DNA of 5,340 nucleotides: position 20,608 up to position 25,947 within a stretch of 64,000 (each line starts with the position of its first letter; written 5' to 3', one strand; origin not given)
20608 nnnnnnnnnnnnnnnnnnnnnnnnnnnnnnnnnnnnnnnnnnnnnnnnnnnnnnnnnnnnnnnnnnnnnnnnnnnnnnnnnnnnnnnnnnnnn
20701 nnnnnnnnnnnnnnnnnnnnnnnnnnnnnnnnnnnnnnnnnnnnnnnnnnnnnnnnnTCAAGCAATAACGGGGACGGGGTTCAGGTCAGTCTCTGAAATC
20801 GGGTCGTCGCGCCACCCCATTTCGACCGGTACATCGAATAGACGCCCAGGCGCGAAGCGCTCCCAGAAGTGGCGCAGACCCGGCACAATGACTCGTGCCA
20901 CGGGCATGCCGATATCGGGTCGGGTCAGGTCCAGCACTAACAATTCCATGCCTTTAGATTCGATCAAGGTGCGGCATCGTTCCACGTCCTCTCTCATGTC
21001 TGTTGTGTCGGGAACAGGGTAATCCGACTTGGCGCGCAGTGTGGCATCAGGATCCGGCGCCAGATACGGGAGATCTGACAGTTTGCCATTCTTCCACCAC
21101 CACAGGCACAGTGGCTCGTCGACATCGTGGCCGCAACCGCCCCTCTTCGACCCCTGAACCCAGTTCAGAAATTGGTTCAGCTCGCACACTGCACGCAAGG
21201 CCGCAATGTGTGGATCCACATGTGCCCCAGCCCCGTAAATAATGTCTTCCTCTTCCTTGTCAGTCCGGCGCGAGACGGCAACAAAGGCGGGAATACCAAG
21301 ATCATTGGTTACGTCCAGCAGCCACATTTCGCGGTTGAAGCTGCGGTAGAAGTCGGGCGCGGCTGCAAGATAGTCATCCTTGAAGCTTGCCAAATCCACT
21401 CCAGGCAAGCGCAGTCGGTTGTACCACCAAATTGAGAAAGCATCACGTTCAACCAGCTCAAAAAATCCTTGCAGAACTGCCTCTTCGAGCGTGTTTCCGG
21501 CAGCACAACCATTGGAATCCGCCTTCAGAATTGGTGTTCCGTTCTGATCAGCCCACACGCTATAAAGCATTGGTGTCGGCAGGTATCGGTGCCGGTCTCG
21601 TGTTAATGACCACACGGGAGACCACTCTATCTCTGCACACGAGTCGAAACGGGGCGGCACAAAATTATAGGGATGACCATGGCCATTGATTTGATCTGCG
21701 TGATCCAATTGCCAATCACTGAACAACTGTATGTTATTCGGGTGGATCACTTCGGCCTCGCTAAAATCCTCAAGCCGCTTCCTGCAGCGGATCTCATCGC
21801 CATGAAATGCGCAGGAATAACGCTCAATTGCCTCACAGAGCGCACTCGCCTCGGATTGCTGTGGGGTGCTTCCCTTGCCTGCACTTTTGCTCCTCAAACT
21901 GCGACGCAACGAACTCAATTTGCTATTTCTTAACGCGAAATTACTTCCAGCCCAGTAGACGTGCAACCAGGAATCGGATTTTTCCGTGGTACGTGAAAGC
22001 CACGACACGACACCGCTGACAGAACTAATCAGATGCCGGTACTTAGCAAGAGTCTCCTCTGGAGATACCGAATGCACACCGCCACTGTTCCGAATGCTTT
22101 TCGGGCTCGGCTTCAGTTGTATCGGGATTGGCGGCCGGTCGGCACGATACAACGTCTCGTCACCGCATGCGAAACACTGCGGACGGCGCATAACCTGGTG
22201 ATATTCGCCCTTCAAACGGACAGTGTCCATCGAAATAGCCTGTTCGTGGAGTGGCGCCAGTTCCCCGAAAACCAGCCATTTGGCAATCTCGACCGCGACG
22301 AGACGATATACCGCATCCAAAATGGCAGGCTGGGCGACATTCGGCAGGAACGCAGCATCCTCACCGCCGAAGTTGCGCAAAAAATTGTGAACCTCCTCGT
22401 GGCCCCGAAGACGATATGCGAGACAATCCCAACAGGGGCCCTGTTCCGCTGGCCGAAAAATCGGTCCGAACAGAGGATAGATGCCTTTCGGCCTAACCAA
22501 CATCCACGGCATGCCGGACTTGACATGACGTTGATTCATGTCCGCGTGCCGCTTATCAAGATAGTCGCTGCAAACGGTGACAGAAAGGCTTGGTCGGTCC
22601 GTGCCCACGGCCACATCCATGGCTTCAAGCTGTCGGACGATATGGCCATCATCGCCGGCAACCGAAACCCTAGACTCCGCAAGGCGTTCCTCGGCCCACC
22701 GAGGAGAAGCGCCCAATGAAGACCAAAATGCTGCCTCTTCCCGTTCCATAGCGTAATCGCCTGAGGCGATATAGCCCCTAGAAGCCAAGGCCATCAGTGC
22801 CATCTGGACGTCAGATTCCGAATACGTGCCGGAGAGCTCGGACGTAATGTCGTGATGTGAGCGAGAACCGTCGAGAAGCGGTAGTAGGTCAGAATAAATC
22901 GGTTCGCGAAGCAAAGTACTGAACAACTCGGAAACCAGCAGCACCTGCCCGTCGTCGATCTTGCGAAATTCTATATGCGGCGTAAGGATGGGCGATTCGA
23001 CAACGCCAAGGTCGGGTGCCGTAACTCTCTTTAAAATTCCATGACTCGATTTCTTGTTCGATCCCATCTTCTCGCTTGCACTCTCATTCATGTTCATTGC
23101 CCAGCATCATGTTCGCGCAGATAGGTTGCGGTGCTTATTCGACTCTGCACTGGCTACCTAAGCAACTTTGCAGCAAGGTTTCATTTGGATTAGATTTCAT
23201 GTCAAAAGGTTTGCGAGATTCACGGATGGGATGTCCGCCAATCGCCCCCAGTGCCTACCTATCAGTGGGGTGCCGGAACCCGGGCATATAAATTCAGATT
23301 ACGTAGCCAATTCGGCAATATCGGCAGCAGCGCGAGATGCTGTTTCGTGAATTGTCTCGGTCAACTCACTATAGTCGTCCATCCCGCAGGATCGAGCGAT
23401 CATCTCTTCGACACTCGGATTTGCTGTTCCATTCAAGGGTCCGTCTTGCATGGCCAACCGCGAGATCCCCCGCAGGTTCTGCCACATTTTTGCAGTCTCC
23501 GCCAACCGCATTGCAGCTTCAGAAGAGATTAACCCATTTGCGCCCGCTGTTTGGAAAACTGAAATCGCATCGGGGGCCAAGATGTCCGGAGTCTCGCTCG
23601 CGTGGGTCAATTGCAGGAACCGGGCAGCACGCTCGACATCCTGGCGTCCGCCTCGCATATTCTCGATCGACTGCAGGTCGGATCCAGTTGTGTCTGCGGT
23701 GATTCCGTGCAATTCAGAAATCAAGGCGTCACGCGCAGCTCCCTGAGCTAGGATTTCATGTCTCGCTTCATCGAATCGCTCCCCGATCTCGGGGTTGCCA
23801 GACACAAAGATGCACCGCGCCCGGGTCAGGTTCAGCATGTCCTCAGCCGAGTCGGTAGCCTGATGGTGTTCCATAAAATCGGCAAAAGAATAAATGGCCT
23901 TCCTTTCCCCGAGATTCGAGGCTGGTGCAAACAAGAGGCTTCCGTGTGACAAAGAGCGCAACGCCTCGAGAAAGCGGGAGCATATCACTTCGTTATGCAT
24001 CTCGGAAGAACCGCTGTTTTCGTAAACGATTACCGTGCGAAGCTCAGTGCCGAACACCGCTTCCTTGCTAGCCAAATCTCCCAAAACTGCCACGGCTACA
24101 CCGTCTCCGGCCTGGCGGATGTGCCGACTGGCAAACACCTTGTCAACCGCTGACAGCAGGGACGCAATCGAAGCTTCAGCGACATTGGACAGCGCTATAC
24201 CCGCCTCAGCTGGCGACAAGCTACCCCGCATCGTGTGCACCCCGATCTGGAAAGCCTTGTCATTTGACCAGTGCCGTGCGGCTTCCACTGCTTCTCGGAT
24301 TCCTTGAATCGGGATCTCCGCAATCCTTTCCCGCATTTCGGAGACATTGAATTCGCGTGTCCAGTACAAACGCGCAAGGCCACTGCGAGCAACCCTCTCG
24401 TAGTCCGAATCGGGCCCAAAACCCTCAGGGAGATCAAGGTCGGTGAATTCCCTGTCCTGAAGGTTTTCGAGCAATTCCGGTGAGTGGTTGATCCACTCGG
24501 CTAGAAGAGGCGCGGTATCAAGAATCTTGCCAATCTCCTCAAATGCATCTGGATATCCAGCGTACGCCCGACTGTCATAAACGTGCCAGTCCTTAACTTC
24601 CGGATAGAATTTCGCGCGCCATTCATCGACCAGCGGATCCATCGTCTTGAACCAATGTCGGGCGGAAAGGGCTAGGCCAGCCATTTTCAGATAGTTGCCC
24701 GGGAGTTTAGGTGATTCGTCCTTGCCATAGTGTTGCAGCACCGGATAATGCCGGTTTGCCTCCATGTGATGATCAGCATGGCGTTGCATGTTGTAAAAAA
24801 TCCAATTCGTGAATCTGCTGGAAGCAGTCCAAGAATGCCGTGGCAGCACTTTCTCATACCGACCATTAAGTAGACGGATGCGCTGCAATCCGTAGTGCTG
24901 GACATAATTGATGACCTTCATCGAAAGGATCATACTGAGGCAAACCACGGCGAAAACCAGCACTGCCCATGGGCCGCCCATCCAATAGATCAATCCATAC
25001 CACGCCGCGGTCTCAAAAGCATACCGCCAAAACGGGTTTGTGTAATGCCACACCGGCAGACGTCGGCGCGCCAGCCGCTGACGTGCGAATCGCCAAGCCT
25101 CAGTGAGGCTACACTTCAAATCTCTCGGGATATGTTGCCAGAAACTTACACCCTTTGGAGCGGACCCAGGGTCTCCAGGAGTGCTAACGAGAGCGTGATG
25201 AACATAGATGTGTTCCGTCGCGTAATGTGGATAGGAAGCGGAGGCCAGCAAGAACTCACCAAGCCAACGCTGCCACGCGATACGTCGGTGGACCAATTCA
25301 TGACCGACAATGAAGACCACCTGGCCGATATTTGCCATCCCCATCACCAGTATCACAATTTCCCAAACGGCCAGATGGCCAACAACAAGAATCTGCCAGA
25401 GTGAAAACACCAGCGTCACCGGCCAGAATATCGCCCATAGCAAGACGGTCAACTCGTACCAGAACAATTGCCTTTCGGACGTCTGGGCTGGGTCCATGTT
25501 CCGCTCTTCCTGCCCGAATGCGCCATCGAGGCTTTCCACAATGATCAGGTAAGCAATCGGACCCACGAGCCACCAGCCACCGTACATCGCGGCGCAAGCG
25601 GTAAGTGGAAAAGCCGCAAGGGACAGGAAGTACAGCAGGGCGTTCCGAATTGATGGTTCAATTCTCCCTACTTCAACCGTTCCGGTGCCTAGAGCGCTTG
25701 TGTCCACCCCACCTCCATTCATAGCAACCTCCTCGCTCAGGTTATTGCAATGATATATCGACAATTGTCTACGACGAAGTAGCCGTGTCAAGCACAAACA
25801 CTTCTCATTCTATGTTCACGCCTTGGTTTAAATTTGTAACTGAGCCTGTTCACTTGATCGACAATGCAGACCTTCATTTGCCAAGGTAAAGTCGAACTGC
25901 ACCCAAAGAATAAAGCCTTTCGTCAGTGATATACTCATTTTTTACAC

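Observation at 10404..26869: Complete proteusin-type RiPP cluster with an unusual tailoring set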

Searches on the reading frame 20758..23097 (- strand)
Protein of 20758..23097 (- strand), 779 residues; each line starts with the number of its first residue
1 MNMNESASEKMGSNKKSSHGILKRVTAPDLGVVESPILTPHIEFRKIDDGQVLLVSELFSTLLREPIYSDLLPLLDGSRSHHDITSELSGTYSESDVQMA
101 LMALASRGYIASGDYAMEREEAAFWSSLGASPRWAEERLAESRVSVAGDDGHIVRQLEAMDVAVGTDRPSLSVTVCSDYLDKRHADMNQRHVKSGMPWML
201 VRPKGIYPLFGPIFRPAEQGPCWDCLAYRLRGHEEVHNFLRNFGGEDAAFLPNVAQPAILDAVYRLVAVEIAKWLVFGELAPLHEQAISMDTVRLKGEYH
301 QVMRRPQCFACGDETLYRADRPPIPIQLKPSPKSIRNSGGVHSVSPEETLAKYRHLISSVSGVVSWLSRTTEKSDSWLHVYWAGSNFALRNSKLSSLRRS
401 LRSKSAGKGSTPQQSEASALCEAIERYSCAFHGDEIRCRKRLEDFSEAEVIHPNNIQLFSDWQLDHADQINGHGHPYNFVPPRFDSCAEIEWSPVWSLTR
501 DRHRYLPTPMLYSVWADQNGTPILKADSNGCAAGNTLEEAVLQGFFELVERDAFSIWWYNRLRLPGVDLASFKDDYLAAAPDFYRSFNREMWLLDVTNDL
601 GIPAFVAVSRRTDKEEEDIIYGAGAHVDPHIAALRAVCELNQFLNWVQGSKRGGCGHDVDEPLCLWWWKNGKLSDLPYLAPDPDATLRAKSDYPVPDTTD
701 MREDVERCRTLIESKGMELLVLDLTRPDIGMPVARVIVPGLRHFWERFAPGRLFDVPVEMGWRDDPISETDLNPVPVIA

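Call 4: search_protein_families(library=pfam, proteins=[window:20758-23097:-], max_evalue=0.01)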
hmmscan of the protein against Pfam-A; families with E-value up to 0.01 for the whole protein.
window:20758-23097:- (779 aa): 2 families
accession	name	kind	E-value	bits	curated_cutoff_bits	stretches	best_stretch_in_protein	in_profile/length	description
PF02624.21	YcaO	-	1.3e-94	317.6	25.7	1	406-742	1-325/325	YcaO cyclodehydratase, ATP-ad Mg2+-binding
PF21084.3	DUF4423_like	-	3e-06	27.9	24.1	1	39-111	3-75/76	Winged Helix-turn-helix domain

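Call 5: search_protein_families(library=ncbifam, proteins=[window:20758-23097:-], max_evalue=0.01)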
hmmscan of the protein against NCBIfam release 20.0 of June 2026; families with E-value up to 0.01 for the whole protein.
window:20758-23097:- (779 aa): 6 families
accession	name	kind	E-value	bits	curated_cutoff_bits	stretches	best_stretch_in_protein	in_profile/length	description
TIGR03604.1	TOMM_cyclo_SagD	subfamily_domain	8.5e-79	265.2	219.25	1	407-776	1-373/377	thiazole/oxazole-forming peptide maturase, SagD family component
TIGR03266.1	methan_mark_1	equivalog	3.1e-43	148.2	365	1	405-744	55-365/376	YcaO-related McrA-glycine thioamidation protein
TIGR03882.1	cyclo_dehyd_2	equivalog_domain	1.5e-35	122.9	36.9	1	197-364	2-164/164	TOMM precursor leader peptide-binding protein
TIGR00702.1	TIGR00702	domain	6.8e-29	101.1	75.65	1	404-742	50-365/377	YcaO-type kinase domain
NF040716.1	YcaO_for_S12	equivalog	2.2e-06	26.4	700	0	528-553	177-202/571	30S ribosomal protein S12 methylthiotransferase accessory factor YcaO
TIGR03549.1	TIGR03549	equivalog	0.00047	18.5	900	0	405-460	203-255/723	OsmC domain/YcaO domain-containing protein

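Call 69: search_solved_structures(query=window:20758-23097:-, max_evalue=0.00001)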
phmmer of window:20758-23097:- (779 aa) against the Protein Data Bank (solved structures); distinct sequences matched with E-value up to 0.00001: 5.
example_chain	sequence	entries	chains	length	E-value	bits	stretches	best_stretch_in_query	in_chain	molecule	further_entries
4v1t_A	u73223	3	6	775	5.3e-166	557.4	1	38-777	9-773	LYND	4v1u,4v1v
4bs9_A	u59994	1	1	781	6.5e-158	530.7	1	38-777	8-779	TRUD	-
7u58_A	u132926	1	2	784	7.2e-155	520.6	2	253-777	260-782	MusD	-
6pe3_A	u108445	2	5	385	2.1e-14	56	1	523-653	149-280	Uncharacterized protein MJ1094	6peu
6ci7_A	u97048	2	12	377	1.4e-13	53.3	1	490-744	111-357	YcaO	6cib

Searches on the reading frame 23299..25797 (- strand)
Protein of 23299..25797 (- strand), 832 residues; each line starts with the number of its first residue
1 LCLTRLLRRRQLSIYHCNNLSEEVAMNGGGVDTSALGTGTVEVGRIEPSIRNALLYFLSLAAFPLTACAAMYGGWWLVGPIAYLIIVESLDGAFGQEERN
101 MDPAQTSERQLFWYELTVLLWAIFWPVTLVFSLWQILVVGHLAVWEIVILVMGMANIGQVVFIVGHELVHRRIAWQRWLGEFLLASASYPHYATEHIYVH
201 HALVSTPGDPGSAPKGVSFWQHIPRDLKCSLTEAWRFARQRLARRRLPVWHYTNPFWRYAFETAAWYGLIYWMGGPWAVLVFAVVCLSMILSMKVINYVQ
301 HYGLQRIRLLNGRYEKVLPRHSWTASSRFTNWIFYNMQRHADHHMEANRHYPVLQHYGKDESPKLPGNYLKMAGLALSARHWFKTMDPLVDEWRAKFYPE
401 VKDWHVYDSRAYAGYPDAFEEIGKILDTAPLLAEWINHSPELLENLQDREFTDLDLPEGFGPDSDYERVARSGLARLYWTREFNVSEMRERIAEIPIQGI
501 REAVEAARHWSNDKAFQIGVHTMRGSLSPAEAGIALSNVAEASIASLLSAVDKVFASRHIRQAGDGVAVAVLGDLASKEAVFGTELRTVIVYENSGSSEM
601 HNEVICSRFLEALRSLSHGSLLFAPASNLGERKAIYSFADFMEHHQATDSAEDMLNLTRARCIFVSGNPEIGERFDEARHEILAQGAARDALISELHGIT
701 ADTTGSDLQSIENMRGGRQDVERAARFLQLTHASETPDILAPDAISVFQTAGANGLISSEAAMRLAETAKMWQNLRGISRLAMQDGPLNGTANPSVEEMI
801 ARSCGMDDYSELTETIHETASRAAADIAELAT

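Call 4: search_protein_families(library=pfam, proteins=[window:23299-25797:-], max_evalue=0.01)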
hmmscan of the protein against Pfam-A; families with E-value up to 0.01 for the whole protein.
window:23299-25797:- (832 aa): 2 families
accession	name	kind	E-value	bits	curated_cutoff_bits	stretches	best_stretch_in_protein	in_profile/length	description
PF00487.30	FA_desaturase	-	1e-28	101.3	29.7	1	144-372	2-249/253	Fatty acid desaturase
PF03710.21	GlnE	-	3.7e-07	30.2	24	1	486-602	45-170/252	Glutamate-ammonia ligase adenylyltransferase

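Call 5: search_protein_families(library=ncbifam, proteins=[window:23299-25797:-], max_evalue=0.01)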
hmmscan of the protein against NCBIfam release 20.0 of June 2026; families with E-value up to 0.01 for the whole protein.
window:23299-25797:- (832 aa): 3 families
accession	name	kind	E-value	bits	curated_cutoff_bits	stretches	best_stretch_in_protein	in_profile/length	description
NF010706.0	PRK14108.1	equivalog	2.7e-28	98.2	724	1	501-824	636-975/986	bifunctional [glutamine synthetase] adenylyltransferase/[glutamine synthetase]-adenylyl-L-tyrosine phosphorylase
NF008292.0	PRK11072.1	equivalog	5.7e-15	54.5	487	2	656-778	786-913/946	bifunctional [glutamate--ammonia ligase]-adenylyl-L-tyrosine phosphorylase/[glutamate--ammonia-ligase] adenylyltransferase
NF010707.0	PRK14109.1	equivalog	3.6e-11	41.9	625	1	499-824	657-998/1010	bifunctional [glutamine synthetase] adenylyltransferase/[glutamine synthetase]-adenylyl-L-tyrosine phosphorylase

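Call 70: search_solved_structures(query=window:23299-25797:-, max_evalue=0.001)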
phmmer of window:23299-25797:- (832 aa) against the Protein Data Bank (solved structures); distinct sequences matched with E-value up to 0.001: 3.
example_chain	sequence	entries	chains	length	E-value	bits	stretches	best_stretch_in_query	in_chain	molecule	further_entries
8f6t_A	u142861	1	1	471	7.3e-54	186.2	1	76-391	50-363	Alkane 1-monooxygenase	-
8sbb_A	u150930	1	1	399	2.7e-40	141.3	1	69-389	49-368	Alkane 1-monooxygenase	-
3k7d_A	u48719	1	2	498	2.9e-05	25.5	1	486-787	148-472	Glutamate-ammonia-ligase adenylyltransferase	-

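Call 78: predict_structure(alignment_id=A2)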
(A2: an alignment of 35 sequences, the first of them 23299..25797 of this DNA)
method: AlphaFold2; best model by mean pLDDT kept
length: 832 residues; sequences in the alignment: 35
mean_pLDDT: 83.3   pTM: 0.79
mean pLDDT of the five models: 83.3, 81.9, 80.9, 80.4, 79.3
residues with pLDDT >= 90: 389; 70-90: 337; 50-70: 46; < 50: 60
segments of 3 or more residues with pLDDT < 50: 1-42, 629-631, 700-706, 785-791
pLDDT, mean of each block of 10 residues (from residue 1): 31 26 25 27 70 83 91 86 70 81 81 87 92 90 90 86 86 88 92 90 89 91 91 93 95 93 95 91 90 89 91 89 84 62 62 75 86 90 95 94 90 89 91 92 80 73 84 90 93 90 95 94 91 96 96 85 82 92 91 77 89 93 73 81 84 85 91 92 82 72 48 83 91 88 93 93 95 90 55 80 87 90 90 78
secondary structure, 60 per line:
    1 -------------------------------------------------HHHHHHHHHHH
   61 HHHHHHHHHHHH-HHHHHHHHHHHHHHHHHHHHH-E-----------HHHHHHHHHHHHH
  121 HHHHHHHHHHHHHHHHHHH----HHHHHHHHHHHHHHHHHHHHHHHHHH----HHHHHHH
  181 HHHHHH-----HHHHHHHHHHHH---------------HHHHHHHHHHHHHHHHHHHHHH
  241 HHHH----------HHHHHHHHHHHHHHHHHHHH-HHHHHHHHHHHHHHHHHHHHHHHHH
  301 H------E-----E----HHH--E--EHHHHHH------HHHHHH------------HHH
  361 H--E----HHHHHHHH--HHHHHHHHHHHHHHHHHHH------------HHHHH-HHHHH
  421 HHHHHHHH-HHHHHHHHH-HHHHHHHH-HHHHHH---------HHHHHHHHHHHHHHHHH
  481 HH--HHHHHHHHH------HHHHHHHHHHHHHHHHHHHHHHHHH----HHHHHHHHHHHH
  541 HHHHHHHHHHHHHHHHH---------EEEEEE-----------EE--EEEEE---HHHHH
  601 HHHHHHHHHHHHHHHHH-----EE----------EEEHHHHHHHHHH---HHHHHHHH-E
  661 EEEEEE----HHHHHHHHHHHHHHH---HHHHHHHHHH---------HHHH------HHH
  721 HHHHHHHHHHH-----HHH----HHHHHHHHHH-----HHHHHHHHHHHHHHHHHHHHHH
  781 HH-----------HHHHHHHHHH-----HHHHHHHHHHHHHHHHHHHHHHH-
elements in order (helices of 4 or more, strands of 3 or more residues): H50-72 H74-94 H108-139 H144-169 H174-186 H192-203 H219-244 H255-274 H276-301 H328-333 H340-345 H358-361 H369-376 H379-397 H410-414 H416-428 H430-438 H440-447 H449-454 H464-482 H485-493 H500-524 H529-557 E567-572 E588-592 H596-617 E635-637 H638-647 H651-658 E660-666 H671-685 H689-698 H708-711 H718-731 H744-753 H759-782 H794-803 H809-831

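Call 80: fold_search(model_id=the predicted structure, library=pdb)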
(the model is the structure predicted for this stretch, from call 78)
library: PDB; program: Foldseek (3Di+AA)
matches with E <= 10: 175; with E <= 0.001: 6
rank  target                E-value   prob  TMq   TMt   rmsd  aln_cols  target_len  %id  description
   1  8f6t                  8.7e-16  1.00  0.39  0.74   2.5       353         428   32  Cryo-EM structure of alkane 1-monooxygenase AlkB-AlkG complex from Fontimonas thermophila (released 2023-04-05)
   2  8sbb_A                7.9e-13  1.00  0.38  0.79   2.9       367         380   28  Cryo-EM structure of FtAlkB (released 2023-04-26)
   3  1v4a                  1.1e-11  1.00  0.37  0.67   5.4       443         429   14  Structure of the N-terminal Domain of Escherichia coli Glutamine Synthetase adenylyltransferase (released 2004-07-27)
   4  3k7d_A                2.2e-10  1.00  0.36  0.57  10.1       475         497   18  C-terminal (adenylylation) domain of E.coli Glutamine Synthetase Adenylyltransferase (released 2009-12-15)
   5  3k7d_B                1.9e-09  1.00  0.37  0.59   9.5       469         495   17  C-terminal (adenylylation) domain of E.coli Glutamine Synthetase Adenylyltransferase (released 2009-12-15)
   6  6yx5_B                3.0e-04  1.00  0.26  0.58   6.8       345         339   11  Structure of DrrA from Legionella pneumophilia in complex with human Rab8a (released 2020-12-23)
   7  9f0l                  1.5e-01  0.12  0.11  0.12  35.2       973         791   14  Scalable protein design using hallucination in a relaxed sequence space (released 2024-10-16)
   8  2xwu_B                1.5e-01  0.13  0.11  0.10  26.5       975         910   10  CRYSTAL STRUCTURE OF IMPORTIN 13 - UBC9 COMPLEX (released 2010-12-29)
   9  7ycx_E                1.7e-01  0.16  0.12  0.12  25.0       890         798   11  The structure of INTAC-PEC complex (released 2023-03-15)
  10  7sqc_P1               1.8e-01  0.16  0.13  0.14  24.0       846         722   12  Ciliary C1 central pair apparatus isolated from Chlamydomonas reinhardtii (released 2022-04-13)
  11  3zjy_B                2.4e-01  0.10  0.11  0.10  28.3      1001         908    9  Crystal Structure of Importin 13 - RanGTP - eIF1A complex (released 2013-04-10)
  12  8bbe_D                2.9e-01  0.12  0.11  0.12  23.7       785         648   10  Structure of the IFT-A complex; IFT-A2 module (released 2022-12-21)
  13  7mp5_A                3.0e-01  0.08  0.09  0.07  30.4       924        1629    9  Autoinhibited neurofibrobmin (released 2021-12-15)
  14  6lqp_AE               4.6e-01  0.09  0.12  0.08  26.5       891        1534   10  Cryo-EM structure of 90S small subunit preribosomes in transition states (State A) (released 2020-09-16)
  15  7f02_B                5.5e-01  0.20  0.09  0.19  19.5       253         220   14  Cytochrome c-type biogenesis protein CcmABCD from E. coli (released 2022-11-09)
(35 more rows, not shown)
